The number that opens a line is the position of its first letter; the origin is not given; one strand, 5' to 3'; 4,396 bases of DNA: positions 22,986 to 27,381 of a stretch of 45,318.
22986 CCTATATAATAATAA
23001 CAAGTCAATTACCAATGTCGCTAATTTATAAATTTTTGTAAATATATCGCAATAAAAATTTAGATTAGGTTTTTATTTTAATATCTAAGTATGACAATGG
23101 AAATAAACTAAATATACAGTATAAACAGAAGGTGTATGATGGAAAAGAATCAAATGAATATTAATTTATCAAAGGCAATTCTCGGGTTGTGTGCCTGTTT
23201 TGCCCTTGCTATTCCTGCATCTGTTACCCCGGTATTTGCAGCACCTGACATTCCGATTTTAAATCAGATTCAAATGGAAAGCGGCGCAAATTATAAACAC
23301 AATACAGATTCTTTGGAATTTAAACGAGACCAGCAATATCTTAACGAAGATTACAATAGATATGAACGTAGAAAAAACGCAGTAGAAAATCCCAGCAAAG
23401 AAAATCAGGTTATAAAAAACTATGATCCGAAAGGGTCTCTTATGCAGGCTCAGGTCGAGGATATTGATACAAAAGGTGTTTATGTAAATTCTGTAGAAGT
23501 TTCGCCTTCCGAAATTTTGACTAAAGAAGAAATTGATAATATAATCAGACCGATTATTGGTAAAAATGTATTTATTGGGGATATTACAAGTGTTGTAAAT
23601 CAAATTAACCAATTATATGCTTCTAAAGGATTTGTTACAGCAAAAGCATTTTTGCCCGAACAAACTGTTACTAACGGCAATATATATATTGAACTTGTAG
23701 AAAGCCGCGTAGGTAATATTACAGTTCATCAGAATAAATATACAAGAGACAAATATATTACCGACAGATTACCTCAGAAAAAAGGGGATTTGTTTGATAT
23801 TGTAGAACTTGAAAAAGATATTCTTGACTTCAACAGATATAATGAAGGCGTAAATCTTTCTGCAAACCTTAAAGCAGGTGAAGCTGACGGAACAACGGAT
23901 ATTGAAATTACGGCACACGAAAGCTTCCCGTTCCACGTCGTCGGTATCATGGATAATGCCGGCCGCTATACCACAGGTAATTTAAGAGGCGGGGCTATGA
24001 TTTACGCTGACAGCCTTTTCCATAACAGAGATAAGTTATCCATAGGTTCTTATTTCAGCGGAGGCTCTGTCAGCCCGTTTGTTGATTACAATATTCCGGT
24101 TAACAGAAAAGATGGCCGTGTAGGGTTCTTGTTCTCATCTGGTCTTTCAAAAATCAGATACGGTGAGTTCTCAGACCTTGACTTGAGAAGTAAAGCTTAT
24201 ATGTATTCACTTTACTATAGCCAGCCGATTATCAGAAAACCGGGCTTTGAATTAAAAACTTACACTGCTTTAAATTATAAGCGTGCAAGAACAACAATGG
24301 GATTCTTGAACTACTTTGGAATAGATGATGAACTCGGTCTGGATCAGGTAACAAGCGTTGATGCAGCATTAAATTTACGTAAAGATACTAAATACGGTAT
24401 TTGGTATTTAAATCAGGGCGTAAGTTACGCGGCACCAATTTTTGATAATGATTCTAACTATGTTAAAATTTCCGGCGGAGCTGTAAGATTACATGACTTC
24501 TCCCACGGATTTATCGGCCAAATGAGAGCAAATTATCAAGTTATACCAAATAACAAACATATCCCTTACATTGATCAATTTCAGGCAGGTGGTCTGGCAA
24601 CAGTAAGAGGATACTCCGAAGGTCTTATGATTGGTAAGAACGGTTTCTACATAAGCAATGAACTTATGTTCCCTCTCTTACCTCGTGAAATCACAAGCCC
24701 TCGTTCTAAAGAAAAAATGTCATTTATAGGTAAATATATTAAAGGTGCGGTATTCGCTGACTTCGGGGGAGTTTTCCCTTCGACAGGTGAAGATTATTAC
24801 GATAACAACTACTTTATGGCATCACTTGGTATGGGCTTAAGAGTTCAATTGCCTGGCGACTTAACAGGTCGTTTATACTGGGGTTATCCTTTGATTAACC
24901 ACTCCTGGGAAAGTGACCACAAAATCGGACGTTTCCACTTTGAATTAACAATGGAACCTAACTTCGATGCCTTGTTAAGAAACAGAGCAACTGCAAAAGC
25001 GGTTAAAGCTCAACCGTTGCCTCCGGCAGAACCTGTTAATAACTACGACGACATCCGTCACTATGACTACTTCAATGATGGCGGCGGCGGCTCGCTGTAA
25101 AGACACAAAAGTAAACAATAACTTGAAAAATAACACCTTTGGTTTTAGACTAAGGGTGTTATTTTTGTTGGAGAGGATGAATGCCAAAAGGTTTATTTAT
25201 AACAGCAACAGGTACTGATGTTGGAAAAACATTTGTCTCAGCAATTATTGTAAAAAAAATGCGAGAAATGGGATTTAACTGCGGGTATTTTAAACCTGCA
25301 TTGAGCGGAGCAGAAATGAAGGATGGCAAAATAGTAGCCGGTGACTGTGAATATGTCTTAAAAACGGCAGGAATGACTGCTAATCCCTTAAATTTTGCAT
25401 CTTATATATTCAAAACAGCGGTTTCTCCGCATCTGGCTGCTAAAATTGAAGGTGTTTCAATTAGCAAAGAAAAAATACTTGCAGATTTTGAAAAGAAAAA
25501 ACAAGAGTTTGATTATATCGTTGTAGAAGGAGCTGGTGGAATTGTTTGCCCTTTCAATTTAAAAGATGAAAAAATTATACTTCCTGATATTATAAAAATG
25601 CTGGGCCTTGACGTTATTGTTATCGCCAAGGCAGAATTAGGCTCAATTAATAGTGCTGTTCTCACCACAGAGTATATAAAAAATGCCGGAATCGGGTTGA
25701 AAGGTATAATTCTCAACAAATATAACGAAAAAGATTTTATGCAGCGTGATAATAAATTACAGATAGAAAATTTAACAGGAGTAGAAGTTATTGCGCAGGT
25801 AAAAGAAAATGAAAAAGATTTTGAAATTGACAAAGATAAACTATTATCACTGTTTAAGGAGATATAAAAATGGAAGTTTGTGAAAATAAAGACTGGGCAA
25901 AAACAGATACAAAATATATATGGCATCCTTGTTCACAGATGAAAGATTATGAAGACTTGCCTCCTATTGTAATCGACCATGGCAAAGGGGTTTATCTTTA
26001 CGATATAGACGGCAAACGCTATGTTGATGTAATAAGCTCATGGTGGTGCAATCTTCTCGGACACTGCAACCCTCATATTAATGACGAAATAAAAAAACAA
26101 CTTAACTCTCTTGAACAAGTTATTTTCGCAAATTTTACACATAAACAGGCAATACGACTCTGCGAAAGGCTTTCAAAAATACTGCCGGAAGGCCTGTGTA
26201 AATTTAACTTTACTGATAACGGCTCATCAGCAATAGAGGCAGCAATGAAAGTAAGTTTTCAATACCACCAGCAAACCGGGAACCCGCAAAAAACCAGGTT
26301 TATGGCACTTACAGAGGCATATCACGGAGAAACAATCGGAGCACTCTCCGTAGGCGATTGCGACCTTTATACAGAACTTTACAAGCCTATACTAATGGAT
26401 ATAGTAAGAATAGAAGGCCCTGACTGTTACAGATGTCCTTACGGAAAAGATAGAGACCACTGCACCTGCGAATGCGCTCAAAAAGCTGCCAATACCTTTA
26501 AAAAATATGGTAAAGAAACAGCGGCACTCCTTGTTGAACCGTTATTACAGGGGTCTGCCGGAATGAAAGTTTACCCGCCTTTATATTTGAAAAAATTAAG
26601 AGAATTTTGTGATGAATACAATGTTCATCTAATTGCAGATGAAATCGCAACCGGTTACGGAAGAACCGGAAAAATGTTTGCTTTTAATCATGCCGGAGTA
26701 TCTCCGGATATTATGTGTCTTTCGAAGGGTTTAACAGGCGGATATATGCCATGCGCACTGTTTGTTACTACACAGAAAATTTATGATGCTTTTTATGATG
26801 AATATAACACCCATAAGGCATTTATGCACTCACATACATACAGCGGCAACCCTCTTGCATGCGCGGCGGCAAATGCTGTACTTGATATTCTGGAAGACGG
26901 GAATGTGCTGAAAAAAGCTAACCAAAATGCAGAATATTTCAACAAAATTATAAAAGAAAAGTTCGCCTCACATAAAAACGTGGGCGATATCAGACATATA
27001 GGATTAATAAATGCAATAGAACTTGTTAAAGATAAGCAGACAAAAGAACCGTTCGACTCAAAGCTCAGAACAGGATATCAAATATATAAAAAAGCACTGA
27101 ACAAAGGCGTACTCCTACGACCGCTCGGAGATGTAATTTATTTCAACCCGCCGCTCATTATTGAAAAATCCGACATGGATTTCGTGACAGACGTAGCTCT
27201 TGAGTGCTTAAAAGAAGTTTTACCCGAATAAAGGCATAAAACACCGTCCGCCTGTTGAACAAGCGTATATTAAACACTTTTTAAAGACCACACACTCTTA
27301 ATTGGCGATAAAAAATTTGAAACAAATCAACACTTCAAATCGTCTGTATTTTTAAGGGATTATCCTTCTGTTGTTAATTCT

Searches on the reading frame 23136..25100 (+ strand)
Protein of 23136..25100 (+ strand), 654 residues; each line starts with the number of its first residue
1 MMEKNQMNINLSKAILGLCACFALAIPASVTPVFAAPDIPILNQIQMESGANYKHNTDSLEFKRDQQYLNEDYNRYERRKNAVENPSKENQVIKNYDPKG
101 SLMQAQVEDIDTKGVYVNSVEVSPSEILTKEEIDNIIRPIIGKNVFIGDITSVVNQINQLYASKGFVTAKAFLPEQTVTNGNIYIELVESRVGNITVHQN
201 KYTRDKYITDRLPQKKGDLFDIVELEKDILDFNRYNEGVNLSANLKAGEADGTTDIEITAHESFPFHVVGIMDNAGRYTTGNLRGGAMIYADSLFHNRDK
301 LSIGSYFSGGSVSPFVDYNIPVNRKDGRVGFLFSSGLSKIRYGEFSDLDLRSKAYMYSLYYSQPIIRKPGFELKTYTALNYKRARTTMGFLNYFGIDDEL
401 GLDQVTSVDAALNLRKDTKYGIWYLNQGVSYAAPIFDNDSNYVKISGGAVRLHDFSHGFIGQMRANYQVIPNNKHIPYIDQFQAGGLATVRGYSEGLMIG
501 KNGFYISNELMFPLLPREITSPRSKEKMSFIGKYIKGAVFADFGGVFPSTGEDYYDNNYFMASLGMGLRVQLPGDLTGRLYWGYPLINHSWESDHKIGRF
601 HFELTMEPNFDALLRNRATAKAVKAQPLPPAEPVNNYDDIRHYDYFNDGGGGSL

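Call 33: search_protein_families(library=pfam, proteins=[window:23136-25100:+], max_evalue=0.001)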
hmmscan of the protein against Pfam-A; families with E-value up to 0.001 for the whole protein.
window:23136-25100:+ (654 aa): 4 families
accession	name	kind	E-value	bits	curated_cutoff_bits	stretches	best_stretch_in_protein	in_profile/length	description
PF03865.19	ShlB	-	7.8e-20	72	22.7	1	252-569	1-310/311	Haemolysin secretion/activation protein ShlB/FhaC/HecB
PF08479.16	POTRA_2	-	4.7e-17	62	24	1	117-189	3-75/76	POTRA domain, ShlB-type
PF01103.29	Omp85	-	1.5e-13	51.4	24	1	423-604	136-321/325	Omp85 superfamily domain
PF07244.20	POTRA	-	2.8e-05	25.2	21.3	1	191-230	2-41/79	Surface antigen variable number repeat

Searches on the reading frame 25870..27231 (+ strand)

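Call 33: search_protein_families(library=pfam, proteins=[window:25870-27231:+], max_evalue=0.001)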
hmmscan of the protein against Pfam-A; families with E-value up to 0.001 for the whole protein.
window:25870-27231:+ (453 aa): 1 family
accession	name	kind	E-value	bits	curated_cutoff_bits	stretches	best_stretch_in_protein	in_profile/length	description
PF00202.27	Aminotran_3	-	3.7e-109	365.5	30.5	1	30-441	8-397/403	Aminotransferase class-III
